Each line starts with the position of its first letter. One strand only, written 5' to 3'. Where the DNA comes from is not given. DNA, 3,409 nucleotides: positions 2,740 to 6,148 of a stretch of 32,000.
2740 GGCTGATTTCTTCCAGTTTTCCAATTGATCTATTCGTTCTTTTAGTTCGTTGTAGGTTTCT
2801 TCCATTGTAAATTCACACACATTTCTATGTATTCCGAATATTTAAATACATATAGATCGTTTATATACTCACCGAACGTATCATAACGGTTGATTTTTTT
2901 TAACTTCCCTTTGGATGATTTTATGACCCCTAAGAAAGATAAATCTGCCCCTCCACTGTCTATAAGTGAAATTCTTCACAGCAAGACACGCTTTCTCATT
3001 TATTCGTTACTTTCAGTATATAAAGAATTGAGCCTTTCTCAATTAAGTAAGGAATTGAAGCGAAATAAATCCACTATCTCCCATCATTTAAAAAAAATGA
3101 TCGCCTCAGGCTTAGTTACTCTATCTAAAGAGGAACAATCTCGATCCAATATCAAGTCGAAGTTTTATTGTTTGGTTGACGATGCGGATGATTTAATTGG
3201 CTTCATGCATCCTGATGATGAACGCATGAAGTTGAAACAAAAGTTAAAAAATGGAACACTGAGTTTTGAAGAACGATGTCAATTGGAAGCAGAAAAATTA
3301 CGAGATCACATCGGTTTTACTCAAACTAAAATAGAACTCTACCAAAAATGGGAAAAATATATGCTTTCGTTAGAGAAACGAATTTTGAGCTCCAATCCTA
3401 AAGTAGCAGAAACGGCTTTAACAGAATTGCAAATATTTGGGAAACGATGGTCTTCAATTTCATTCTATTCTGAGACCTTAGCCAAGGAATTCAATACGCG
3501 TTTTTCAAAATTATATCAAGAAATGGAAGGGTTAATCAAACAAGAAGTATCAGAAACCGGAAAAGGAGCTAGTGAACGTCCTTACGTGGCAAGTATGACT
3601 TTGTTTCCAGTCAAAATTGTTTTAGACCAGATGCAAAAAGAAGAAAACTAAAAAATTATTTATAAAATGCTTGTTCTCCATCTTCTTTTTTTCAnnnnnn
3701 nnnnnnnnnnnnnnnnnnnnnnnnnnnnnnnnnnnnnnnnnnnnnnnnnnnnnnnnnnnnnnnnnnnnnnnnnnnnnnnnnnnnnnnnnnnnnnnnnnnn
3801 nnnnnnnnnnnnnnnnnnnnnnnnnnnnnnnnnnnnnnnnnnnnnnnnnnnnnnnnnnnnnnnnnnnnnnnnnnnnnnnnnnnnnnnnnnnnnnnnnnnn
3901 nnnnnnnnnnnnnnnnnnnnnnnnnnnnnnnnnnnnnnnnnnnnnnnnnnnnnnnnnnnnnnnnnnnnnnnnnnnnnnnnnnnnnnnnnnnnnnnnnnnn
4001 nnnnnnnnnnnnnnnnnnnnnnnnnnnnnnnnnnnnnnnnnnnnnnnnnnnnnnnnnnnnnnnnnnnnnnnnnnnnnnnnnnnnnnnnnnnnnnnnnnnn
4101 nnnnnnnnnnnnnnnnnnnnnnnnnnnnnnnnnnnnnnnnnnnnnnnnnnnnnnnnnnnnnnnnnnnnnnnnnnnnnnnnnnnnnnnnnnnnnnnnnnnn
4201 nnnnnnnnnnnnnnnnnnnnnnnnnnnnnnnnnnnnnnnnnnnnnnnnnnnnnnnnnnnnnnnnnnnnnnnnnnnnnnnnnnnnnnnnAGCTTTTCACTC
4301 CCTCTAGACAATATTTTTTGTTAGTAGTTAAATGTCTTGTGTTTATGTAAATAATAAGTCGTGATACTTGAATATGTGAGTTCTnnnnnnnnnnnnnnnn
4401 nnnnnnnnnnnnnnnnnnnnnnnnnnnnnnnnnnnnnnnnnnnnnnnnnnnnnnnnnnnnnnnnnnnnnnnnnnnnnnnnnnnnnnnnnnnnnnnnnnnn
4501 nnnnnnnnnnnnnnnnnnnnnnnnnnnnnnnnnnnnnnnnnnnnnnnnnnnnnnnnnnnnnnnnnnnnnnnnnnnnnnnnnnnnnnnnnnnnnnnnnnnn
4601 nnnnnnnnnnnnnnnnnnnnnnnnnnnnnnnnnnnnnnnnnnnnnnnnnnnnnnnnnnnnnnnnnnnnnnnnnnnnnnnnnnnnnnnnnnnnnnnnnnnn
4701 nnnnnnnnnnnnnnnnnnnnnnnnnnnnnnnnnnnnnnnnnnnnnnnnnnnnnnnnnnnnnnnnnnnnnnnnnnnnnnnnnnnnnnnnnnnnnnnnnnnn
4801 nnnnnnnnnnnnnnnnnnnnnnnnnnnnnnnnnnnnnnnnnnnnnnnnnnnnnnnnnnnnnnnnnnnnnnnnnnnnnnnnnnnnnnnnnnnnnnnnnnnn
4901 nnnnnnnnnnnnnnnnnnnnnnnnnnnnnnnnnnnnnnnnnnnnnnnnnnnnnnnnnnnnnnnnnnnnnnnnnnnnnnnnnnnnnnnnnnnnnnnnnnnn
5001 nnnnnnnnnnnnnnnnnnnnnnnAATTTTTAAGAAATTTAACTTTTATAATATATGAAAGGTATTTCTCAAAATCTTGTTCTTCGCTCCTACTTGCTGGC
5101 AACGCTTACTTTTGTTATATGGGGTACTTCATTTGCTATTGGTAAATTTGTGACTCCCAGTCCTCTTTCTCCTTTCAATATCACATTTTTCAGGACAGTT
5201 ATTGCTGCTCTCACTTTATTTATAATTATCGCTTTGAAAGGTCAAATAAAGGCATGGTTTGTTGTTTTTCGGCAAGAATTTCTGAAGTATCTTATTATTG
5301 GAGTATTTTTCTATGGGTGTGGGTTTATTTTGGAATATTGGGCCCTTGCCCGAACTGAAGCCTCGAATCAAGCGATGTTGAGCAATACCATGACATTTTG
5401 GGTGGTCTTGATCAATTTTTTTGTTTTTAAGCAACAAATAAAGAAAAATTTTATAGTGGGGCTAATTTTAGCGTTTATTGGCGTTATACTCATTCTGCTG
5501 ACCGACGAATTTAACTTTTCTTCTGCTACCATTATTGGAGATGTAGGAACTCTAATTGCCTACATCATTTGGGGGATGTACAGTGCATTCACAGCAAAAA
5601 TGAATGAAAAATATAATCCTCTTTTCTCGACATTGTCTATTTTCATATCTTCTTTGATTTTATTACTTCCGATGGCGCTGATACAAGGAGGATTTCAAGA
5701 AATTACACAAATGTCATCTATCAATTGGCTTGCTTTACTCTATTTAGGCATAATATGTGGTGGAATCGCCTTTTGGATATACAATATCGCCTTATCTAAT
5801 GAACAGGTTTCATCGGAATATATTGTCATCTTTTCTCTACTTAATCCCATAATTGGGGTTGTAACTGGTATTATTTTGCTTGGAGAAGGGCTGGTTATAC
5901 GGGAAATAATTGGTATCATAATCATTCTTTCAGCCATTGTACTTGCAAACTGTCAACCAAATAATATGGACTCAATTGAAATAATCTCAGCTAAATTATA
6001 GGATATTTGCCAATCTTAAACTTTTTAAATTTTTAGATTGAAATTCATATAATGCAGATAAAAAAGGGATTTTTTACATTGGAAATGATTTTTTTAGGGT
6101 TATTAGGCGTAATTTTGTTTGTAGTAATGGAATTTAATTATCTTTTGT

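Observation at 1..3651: Paralog-rich cluster: three TIGR04076 small Cys proteins interleaved with two ATC-hydrolase-like proteins, an NTF2-like protein and a divergent ArsR regulator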

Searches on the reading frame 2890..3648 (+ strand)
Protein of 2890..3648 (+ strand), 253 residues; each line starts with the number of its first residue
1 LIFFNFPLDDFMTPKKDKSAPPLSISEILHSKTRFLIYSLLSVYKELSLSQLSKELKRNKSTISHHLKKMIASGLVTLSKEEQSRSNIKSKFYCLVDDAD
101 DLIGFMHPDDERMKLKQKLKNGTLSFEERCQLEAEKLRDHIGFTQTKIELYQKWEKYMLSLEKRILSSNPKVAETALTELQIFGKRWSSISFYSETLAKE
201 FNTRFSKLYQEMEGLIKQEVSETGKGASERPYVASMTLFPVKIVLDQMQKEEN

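Call 5: search_protein_families(library=pfam, proteins=[window:2890-3648:+], max_evalue=0.01)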
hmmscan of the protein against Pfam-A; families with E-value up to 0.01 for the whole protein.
window:2890-3648:+ (253 aa): 12 families
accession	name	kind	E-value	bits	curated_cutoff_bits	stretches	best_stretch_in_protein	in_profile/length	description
PF01022.26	HTH_5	-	2.3e-10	40.6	22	1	32-77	2-46/47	Bacterial regulatory protein, arsR family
PF12840.13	HTH_20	-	3.8e-08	33.6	27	1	31-77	3-49/51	Helix-turn-helix domain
PF01978.25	TrmB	-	1.1e-05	25.6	25.6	1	37-97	13-66/68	Sugar-specific transcriptional regulator TrmB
PF01047.28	MarR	-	1.5e-05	25.2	24.6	1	32-84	3-55/59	MarR family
PF13412.12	HTH_24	-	2.1e-05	24.4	21.9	1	32-77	3-48/48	Winged helix-turn-helix DNA-binding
PF12802.13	MarR_2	-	0.00015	22.3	27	1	46-81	19-55/61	MarR family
PF25212.1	HVO_A0114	-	0.0002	21.5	27.6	1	25-84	16-74/84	HVO_A0114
PF13936.12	HTH_38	-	0.00032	20.8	27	1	44-69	18-43/44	Helix-turn-helix domain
PF13601.12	HTH_34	-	0.00039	21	27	1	34-86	2-54/80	Winged helix DNA-binding domain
PF13463.12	HTH_27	-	0.0012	19.6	22.2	1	35-92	7-61/68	Winged helix DNA-binding domain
PF01325.25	Fe_dep_repress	-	0.0063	17.1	26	0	37-80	13-56/60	Iron dependent repressor, N-terminal DNA binding domain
PF01399.33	PCI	-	0.0098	16.5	22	0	25-77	17-70/84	PCI domain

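Call 6: search_protein_families(library=ncbifam, proteins=[window:2890-3648:+], max_evalue=0.01)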
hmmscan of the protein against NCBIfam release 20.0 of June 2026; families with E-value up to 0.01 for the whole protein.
window:2890-3648:+ (253 aa): 10 families
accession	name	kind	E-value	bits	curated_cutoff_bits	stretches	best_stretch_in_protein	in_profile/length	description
NF033788.1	HTH_metalloreg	subfamily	1e-09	38.1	55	1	26-81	5-60/77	metalloregulator ArsR/SmtB family transcription factor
NF053755.1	MsvR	equivalog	4.7e-07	29.7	220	1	27-95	8-72/236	transcriptional factor MsvR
NF040939.2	trans_reg_lrs14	equivalog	9e-07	28.9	90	1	37-103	26-92/103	Lrs14 family HTH-type transcriptional regulator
NF053606.1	Sta1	subfamily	6.4e-06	26.2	80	1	32-102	20-89/100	Sta1 family transcriptional regulator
NF053814.1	teico_TcaR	equivalog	7.8e-05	22.8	170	1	37-92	43-97/151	MarR family transcriptional regulator TcaR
NF033789.1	repress_SdpR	subfamily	0.00014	21.7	100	1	29-83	5-58/79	autorepressor SdpR family transcription factor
NF011671.1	PRK15090.1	equivalog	0.003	16.8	275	1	34-124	16-105/256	DNA-binding transcriptional regulator KdgR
NF041413.1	ArsR_Rv2640c_fam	equivalog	0.0065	16.9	155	0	39-80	49-92/118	Rv2640c family ArsR-like transcriptional regulator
NF005061.0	PRK06474.1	equivalog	0.0084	16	121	0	27-98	6-78/178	hypothetical protein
NF007528.0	PRK10141.1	subfamily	0.0097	15.8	97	0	22-79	6-63/117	metalloregulator ArsR/SmtB family transcription factor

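Call 82: search_protein_families(library=padloc, proteins=[window:2890-3648:+], max_evalue=0.01)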
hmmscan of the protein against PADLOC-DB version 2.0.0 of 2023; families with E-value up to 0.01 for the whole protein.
window:2890-3648:+ (253 aa): 15 families
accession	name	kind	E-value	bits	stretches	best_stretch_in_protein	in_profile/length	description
PDLC01438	Csa3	-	3.7e-09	35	1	19-214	135-299/305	"CAS-I,CAS-II,CAS-III,CAS-IV,CAS-V,CAS-VI; associated_signaling"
PDLC01720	Csa3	-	1e-06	27.3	1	19-95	12-88/118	Csa3_1_CAS-I-II-III-IV-V-VI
PDLC01853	CARF3--CARF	-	3.8e-06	24.7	1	29-85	136-194/209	-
PDLC01879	CARF3--CARF_TM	-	1.1e-05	23.2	1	31-95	155-216/222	-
PDLC01848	CARF3--CARF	-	1.7e-05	22.6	1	24-90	127-189/197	-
PDLC01852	CARF3--CARF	-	3.3e-05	21.9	1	25-85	137-196/208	-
PDLC01044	Csa3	-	0.00046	18.1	1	42-80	146-183/194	Type I-A associated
PDLC01862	CARF3--CARF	-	0.00063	17.3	1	49-84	179-214/233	-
PDLC01860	CARF3--CARF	-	0.00094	17.3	1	32-85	144-196/210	-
PDLC04883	PDC-S05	-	0.0012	17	0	47-74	29-56/87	-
PDLC01434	CasR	-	0.0017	16.3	1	30-80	126-175/191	"CAS-I,CAS-II,CAS-III,CAS-IV,CAS-V,CAS-VI; associated_signaling"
PDLC01268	CasR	-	0.0028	15.7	1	31-83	123-173/179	"CAS-I,CAS-II,CAS-III,CAS-IV,CAS-V,CAS-VI; associated_signaling"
PDLC04874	PDC-S05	-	0.0067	14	0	47-75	29-57/165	-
PDLC04368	PDC-M05A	-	0.0068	14.2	0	24-83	5-66/201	-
PDLC01875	CARF3--CARF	-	0.009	13.8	0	37-81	151-195/219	-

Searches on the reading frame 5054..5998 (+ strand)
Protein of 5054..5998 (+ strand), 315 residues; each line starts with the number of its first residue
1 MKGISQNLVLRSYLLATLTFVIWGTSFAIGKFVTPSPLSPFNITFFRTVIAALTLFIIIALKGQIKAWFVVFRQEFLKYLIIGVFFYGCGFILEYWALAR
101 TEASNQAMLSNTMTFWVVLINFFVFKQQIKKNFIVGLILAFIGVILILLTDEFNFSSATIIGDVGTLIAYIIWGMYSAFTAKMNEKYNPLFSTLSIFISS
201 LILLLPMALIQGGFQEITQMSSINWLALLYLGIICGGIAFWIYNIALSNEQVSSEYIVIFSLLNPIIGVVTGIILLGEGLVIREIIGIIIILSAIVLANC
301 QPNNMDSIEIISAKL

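Call 5: search_protein_families(library=pfam, proteins=[window:5054-5998:+], max_evalue=0.01)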
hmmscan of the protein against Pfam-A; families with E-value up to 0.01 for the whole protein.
window:5054-5998:+ (315 aa): 1 family
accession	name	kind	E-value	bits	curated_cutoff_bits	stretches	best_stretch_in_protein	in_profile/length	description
PF00892.27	EamA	-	7.3e-40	136.8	28.2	2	161-299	2-134/135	EamA-like transporter family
